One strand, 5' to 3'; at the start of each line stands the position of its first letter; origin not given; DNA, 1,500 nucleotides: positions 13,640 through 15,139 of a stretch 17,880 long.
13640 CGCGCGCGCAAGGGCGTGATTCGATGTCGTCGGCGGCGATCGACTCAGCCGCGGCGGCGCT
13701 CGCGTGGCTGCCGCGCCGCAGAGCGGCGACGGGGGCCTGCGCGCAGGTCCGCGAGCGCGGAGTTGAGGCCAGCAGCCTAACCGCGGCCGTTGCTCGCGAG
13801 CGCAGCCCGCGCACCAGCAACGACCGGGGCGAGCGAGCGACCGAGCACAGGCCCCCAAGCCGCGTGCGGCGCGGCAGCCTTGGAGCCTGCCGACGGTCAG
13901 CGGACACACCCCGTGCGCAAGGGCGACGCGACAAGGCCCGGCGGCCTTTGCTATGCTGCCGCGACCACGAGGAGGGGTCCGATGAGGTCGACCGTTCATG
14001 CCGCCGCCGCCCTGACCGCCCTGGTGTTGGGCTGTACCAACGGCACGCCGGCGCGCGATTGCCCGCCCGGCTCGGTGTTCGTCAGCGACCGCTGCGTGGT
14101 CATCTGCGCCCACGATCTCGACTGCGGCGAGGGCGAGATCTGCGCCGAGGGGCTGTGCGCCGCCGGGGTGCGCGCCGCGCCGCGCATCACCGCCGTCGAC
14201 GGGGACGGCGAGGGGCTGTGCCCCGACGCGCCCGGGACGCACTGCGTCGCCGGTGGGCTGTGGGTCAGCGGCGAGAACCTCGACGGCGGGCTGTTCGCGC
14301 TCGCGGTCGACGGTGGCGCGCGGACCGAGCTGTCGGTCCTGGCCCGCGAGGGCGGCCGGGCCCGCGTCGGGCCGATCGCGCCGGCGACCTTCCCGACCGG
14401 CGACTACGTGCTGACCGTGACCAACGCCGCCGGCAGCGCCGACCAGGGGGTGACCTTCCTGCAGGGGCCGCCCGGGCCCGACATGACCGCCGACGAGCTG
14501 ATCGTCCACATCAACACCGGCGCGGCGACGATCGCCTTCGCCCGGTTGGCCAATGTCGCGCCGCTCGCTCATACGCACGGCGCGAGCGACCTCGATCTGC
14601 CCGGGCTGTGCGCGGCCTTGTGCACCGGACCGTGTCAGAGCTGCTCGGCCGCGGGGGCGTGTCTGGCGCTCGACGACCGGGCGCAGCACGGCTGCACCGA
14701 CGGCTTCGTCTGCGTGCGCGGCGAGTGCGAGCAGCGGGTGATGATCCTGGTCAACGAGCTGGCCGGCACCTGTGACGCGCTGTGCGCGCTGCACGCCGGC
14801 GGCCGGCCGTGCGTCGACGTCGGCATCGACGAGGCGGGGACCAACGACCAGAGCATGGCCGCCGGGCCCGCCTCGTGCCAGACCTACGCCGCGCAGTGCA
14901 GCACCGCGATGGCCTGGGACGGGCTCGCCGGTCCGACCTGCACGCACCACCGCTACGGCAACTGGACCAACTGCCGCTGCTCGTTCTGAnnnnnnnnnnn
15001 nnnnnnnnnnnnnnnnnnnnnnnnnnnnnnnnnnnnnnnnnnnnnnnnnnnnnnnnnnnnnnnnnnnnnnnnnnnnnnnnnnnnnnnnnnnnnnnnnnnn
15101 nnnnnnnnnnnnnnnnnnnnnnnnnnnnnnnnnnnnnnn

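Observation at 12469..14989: Divergent pair of lipoproteins beside the pseudo-subtilase: an internally activated Ntn-hydrolase and a Cys-rich IPT-domain protein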

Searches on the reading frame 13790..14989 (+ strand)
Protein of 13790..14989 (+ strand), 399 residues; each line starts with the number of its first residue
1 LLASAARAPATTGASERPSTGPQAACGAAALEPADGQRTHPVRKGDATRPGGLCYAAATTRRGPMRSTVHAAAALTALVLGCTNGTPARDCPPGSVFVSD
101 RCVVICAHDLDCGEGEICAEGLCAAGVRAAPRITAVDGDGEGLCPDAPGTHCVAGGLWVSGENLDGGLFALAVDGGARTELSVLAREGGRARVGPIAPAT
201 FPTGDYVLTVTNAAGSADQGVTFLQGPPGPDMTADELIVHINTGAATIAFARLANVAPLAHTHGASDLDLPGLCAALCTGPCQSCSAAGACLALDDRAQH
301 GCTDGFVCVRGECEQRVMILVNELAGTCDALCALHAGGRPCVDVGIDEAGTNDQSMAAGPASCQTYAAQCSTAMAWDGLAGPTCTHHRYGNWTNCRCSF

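Call 3: search_protein_families(library=pfam, proteins=[window:13790-14989:+], max_evalue=0.1)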
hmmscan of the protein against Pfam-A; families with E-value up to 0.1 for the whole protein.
window:13790-14989:+ (399 aa): 1 family
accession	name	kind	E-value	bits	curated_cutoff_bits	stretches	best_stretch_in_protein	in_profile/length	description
PF17521.7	Secapin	-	0.0096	16.3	25.9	1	89-105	28-43/45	Honey bee peptides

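Call 4: search_protein_families(library=ncbifam, proteins=[window:13790-14989:+], max_evalue=0.1)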
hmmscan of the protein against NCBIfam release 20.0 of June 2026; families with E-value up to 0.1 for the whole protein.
window:13790-14989:+ (399 aa): 0 families

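Call 7: find_homologous_proteins(query=window:13982-14986:+, max_evalue=0.001)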
Query window:13982-14986:+ (335 aa): 3 proteins with E <= 0.001 among 8000 candidates.
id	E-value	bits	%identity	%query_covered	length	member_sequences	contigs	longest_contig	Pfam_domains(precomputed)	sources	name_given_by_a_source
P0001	1.8e-222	756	100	100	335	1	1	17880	-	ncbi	-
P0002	8.9e-148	510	69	96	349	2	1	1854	-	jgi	jgi:hypothetical protein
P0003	3.3e-35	140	42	58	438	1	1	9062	PF23416.2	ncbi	-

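Call 10: search_protein_families(library=pfam, proteins=[P0001, P0002, P0003], max_evalue=1)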
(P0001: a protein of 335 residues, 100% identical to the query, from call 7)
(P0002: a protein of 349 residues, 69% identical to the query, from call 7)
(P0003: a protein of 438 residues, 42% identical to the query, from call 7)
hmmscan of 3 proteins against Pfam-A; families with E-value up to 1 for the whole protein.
P0001 (335 aa): 1 family
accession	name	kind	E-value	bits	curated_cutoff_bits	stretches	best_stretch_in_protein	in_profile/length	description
PF17521.7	Secapin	-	0.0076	16.6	25.9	1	25-41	28-43/45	Honey bee peptides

P0002 (349 aa): 2 families
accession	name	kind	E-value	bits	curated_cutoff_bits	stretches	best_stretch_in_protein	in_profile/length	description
PF00095.26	WAP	-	0.008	16.9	20.8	1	24-59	2-34/41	WAP-type (Whey Acidic Protein) 'four-disulfide core'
PF13531.11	SBP_bac_11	-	0.089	13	25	1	86-157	60-133/227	Bacterial extracellular solute-binding protein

P0003 (438 aa): 2 families
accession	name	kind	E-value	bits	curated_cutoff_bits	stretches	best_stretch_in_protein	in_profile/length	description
PF23416.1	DUF7107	-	4.6e-05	24.1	24.6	2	48-68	2-22/48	Domain of unknown function (DUF7107)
PF04706.18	Dickkopf_N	-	0.14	12.9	25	1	25-45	31-51/51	Dickkopf N-terminal cysteine-rich region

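Call 11: find_homologous_proteins(query=A1, max_evalue=0.001)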
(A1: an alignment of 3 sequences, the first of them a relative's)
Query A1 (3 sequences) (335 aa, profile of the alignment): 5 proteins with E <= 0.001 among 8000 candidates.
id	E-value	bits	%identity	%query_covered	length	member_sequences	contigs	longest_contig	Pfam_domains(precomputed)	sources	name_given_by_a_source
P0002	5.5e-195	665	69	96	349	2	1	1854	-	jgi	jgi:hypothetical protein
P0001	2.0e-182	624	100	100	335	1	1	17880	-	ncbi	-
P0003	5.7e-130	452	42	58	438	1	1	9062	PF23416.2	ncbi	-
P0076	1.4e-55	207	43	49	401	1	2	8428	-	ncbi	-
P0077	8.3e-20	89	39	45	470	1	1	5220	PF14704.12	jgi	jgi:hypothetical protein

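Call 12: find_encoding_contigs(protein=P0003, flank=8000, max_places=3)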
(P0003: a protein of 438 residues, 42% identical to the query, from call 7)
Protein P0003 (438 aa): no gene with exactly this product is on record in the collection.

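Call 13: find_encoding_contigs(protein=P0002, flank=3000, max_places=3)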
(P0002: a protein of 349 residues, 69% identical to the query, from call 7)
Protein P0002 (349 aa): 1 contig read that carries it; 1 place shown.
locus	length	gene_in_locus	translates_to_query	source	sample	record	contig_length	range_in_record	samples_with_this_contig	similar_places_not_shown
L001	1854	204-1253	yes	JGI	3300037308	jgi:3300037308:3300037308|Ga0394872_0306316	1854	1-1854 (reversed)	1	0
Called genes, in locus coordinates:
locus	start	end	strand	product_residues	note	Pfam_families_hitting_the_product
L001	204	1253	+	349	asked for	-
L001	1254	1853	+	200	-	?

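Call 25: find_encoding_contigs(protein=P0076, flank=8000, max_places=2)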
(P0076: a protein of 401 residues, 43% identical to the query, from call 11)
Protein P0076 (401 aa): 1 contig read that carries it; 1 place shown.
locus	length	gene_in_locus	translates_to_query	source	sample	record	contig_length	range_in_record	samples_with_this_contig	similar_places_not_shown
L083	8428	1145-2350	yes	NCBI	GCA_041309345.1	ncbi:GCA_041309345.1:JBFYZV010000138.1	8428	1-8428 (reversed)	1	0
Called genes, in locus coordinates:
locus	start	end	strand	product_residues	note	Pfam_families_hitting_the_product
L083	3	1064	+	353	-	?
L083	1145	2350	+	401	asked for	-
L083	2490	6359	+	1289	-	PF07646:Kelch_2 (faint), PF24681:Kelch_KLHDC2_KLHL20_DRC7, PF24981:Beta-prop_ATRN-LZTR1, PF13415:Beta-prop_FBX42, PF24681:Kelch_KLHDC2_KLHL20_DRC7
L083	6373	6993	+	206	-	-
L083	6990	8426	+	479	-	?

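Call 26: find_encoding_contigs(protein=P0077, flank=8000, max_places=2)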
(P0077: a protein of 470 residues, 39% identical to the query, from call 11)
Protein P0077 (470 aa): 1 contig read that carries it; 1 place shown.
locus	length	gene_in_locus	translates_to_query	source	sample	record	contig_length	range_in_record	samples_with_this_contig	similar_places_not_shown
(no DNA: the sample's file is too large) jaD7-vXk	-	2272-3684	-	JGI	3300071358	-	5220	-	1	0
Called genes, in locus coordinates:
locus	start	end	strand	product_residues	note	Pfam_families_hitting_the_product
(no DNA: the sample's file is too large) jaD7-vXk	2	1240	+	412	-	?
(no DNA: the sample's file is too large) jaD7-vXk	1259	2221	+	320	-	PF00348:polyprenyl_synt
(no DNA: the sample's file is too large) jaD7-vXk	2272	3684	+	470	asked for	PF14704:DERM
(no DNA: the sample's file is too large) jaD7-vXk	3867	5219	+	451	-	?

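Call 28: predict_structure(alignment_id=A2)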
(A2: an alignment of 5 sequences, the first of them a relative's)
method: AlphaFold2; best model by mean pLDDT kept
length: 335 residues; sequences in the alignment: 5
mean_pLDDT: 47.5   pTM: 0.39
mean pLDDT of the five models: 47.5, 44.5, 42.4, 42.1, 39.1
residues with pLDDT >= 90: 1; 70-90: 82; 50-70: 43; < 50: 209
segments of 3 or more residues with pLDDT < 50: 1-23, 77-87, 161-335
pLDDT, mean of each block of 10 residues (from residue 1): 42 43 67 86 78 84 73 51 44 69 78 81 73 67 75 65 36 30 25 25 27 35 35 27 27 26 29 31 30 27 28 31 32 32
secondary structure, 60 per line:
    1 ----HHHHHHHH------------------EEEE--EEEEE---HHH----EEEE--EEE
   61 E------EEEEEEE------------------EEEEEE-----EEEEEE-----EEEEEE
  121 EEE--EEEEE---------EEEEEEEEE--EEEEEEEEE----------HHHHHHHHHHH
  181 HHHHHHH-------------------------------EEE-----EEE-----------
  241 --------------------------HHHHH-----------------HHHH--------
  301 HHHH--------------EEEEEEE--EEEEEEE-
elements in order: H5-12 E31-34 E37-41 E52-55 E58-61 E68-74 E93-98 E104-109 E115-123 E126-130 E140-148 E151-159 H170-187 E219-221 E227-229 H267-271 H289-292 H301-304 E319-325 E328-334

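Call 31: fold_search(model_id=the predicted structure, library=pdb)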
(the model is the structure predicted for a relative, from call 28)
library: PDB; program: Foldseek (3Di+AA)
matches with E <= 10: 1750; with E <= 0.001: 2
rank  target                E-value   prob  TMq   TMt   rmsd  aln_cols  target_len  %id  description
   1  6a69_B                7.3e-04  1.00  0.21  0.45  10.0       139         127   14  Cryo-EM structure of a P-type ATPase (released 2018-09-19)
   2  2n62_MODEL_1_L        8.2e-04  0.98  0.20  0.27  25.8       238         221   18  ddFLN5+110 (released 2016-03-02)
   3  1hcf_X                1.6e-03  1.00  0.20  0.54   5.9       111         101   18  Crystal structure of TrkB-d5 bound to neurotrophin-4/5 (released 2001-12-06)
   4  9gsd_B                1.6e-03  1.00  0.22  0.31  10.8       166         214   15  Cryo-EM structure of mouse PMCA-NPTN complex captured in E2 state (BEF3) (released 2025-08-06)
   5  5mo9_X                1.8e-03  1.00  0.22  0.59   4.5       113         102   18  Structure of human TrkB receptor ligand binding domain in complex with the Fab frgment of antibody AB20 (released 2017-08-02)
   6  9gtb_B                1.9e-03  1.00  0.21  0.21   9.9       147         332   15  Cryo-EM structure of Mouse PMCA-NPTN complex captured in E1-Ca state (released 2025-08-06)
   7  2wwm_C                2.4e-03  1.00  0.16  0.44   4.3        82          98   24  Crystal structure of the Titin M10-Obscurin like 1 Ig complex in space group P1 (released 2010-02-16)
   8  3zyi_A                2.6e-03  1.00  0.18  0.16   5.2       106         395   17  NetrinG2 in complex with NGL2 (released 2011-10-05)
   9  5uv6_A                2.6e-03  1.00  0.20  0.24   9.6       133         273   12  Crystal structure of human Opioid Binding Protein/Cell Adhesion Molecule Like (OPCML) (released 2018-03-21)
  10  7y1b_A                3.3e-03  0.99  0.18  0.41   6.9       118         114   14  3.2 angstrom cryo-EM structure of extracellular region of mouse Basigin-2 in complex with the Fab fragment of antibody (released 2023-06-14)
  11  2wwk_O                3.5e-03  1.00  0.19  0.53   4.5       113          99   20  Crystal structure of the Titin M10-Obscurin like 1 Ig F17R mutant complex (released 2010-02-16)
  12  3zyo                  3.5e-03  1.00  0.18  0.16   4.9       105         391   18  Crystal structure of the N-terminal leucine rich repeats and immunoglobulin domain of netrin-G ligand-3 (released 2011-10-05)
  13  5uv6_B                3.7e-03  1.00  0.20  0.24   9.7       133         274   13  Crystal structure of human Opioid Binding Protein/Cell Adhesion Molecule Like (OPCML) (released 2018-03-21)
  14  6lyy_B                3.7e-03  1.00  0.22  0.31   9.4       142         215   12  Cryo-EM structure of the human MCT1/Basigin-2 complex in the presence of anti-cancer drug candidate AZD3965 in the out (released 2020-12-23)
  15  2a38_A                3.7e-03  1.00  0.18  0.28  12.5       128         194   16  Crystal structure of the N-Terminus of titin (released 2006-06-24)
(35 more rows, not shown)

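Call 46: search_protein_representatives(alignment_id=A4)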
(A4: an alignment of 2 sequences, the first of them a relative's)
Query: 2 sequences, 349 profile positions. Proteins with E-value up to 0.001 (for the whole library): 277; up to 1e-10: 129; up to 1e-30: 13. The best 150 are listed.
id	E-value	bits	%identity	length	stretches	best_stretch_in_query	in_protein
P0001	1.7e-204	694.9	-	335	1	1-349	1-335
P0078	1.3e-39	152.7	-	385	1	1-206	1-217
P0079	1.2e-36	143.0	-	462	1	24-208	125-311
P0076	1.7e-36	142.5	-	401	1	3-207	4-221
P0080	7.7e-36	140.3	-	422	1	12-211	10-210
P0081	8.8e-36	140.1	-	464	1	15-190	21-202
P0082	1.3e-35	139.6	-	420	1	12-239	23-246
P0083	1.4e-35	139.4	-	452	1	2-206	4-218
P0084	1.9e-35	139.0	-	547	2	20-195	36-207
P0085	5.5e-33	130.9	-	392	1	19-208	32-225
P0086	3.6e-32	128.2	-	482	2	18-212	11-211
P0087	1.5e-31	126.1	-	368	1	16-166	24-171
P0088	4.9e-31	124.5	-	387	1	6-167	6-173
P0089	2.6e-30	122.1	-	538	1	4-239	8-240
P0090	6.3e-29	117.5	-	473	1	22-211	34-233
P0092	1.0e-28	116.9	-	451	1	10-308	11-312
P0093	8.2e-28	113.9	-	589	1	21-208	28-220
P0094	2.2e-27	112.5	-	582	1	17-190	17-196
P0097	1.6e-26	109.6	-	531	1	18-201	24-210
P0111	3.9e-21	91.9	-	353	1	17-217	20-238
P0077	2.1e-14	69.8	-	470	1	11-168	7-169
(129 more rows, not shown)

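Call 48: search_protein_families(library=pfam, alignment_id=A5, max_evalue=0.001)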
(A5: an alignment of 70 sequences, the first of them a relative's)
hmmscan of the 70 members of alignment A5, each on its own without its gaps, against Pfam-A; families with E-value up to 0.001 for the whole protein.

A. member 1, P0001 (335 aa): 0 families

B. families by the number of members that match (of 70 scanned): 16 families
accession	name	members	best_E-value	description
PF23416.1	DUF7107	14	3e-06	Domain of unknown function (DUF7107)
PF07484.17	Collar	5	3.4e-24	Phage Tail Collar Domain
PF01391.23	Collagen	5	3.7e-10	Collagen triple helix repeat (20 copies)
PF04706.18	Dickkopf_N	4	0.00031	Dickkopf N-terminal cysteine-rich region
PF00147.23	Fibrinogen_C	3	5.2e-07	Fibrinogen beta and gamma chains, C-terminal globular domain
PF14704.11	DERM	1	2.5e-13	Dermatopontin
PF23657.1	DUF7151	1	1.5e-12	Domain of unknown function (DUF7151)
PF13229.12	Beta_helix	1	1.7e-10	Right handed beta helix region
PF21882.2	Gp53-like_C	1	4.9e-08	Putative tail fiber protein gp53-like, C-terminal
PF04917.17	Shufflon_N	1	4.1e-07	Bacterial shufflon protein, N-terminal constant region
PF15711.10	ILEI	1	6.7e-06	Interleukin-like EMT inducer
PF01410.23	COLFI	1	1.4e-05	Fibrillar collagen C-terminal domain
PF21916.1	mtd_2nd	1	0.00018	Mtd second domain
PF09458.16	H_lectin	1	0.00035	H-type lectin domain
PF01666.22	DX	1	0.00039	DX module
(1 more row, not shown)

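Call 57: search_protein_families(library=pfam, proteins=[L001:1254-1853:+], max_evalue=0.001)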
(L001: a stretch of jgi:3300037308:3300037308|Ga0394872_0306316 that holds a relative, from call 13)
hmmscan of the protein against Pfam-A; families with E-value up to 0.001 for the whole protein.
L001:1254-1853:+ (200 aa): 1 family
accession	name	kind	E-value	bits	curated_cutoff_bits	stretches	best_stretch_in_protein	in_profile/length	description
PF09752.15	ABHD18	-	1.9e-31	110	21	1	23-200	2-187/351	Alpha/beta hydrolase domain containing 18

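Call 68: list_cluster_members(proteins=[P0001, P0004, P0003, P0076, P0078, P0080, P0082, P0092])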
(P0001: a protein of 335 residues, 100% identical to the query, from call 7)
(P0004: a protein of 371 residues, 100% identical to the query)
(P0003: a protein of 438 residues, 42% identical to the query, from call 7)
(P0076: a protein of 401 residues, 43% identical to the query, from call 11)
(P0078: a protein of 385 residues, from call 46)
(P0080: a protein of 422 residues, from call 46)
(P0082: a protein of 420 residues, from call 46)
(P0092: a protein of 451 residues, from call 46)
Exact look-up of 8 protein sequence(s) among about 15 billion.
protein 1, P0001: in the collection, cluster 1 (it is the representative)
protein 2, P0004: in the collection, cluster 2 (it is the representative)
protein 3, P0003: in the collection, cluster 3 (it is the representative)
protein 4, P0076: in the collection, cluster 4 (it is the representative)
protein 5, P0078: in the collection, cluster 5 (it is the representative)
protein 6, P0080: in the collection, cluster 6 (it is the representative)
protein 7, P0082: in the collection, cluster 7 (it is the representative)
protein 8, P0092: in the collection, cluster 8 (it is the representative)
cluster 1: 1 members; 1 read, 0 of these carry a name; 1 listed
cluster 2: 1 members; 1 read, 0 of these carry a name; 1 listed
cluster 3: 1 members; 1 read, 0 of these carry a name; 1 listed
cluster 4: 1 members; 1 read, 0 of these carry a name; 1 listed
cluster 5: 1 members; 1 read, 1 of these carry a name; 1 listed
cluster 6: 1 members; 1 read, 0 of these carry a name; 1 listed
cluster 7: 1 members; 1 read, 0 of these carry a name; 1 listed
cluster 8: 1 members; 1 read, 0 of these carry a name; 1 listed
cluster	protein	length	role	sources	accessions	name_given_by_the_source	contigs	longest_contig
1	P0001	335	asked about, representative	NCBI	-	-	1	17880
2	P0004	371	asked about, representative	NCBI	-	-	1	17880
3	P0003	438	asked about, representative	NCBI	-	-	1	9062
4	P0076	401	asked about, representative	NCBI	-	-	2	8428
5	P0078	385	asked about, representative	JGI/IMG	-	Cys-rich repeat protein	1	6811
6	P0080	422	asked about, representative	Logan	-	-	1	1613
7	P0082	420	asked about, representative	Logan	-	-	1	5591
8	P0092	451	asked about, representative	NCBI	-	-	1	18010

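Call 69: search_protein_families(library=ncbifam, alignment_id=A5, max_evalue=0.01)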
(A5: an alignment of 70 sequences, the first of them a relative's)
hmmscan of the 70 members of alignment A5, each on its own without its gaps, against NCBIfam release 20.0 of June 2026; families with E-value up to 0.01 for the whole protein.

A. member 1, P0001 (335 aa): 0 families

B. families by the number of members that match (of 70 scanned): 10 families
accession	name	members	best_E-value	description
TIGR04201.1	Myxo_Cys_RPT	17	2.8e-06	Cys-rich repeat-containing protein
NF040941.1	GGGWT_bact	4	8.9e-20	fibrinogen-like YCDxxxxGGGW domain-containing protein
NF046116.1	adhesin_Lcl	3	9.8e-07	collagen-like adhesin Lcl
NF038330.1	adhesin_SclA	2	3.3e-08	LPXTG-anchored collagen-like adhesin Scl1/SclA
NF047640.1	gliding_AgmC_N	1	9.4e-36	adventurous gliding motility protein AgmC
NF038329.2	gly_rich_SclB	1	1.9e-10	LPXTG-anchored collagen-like adhesin Scl2/SclB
NF033759.1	exchanger_TraA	1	0.00062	outer membrane exchange protein TraA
NF008360.0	PRK11150.1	1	0.00097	ADP-glyceromanno-heptose 6-epimerase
NF038313.3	HisXaaSer_A4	1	0.0017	His-Xaa-Ser repeat protein HxsA4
NF058597.1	CoaZ_rpt_PGGG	1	0.0053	choice-of-anchor Z repeating domain-containing protein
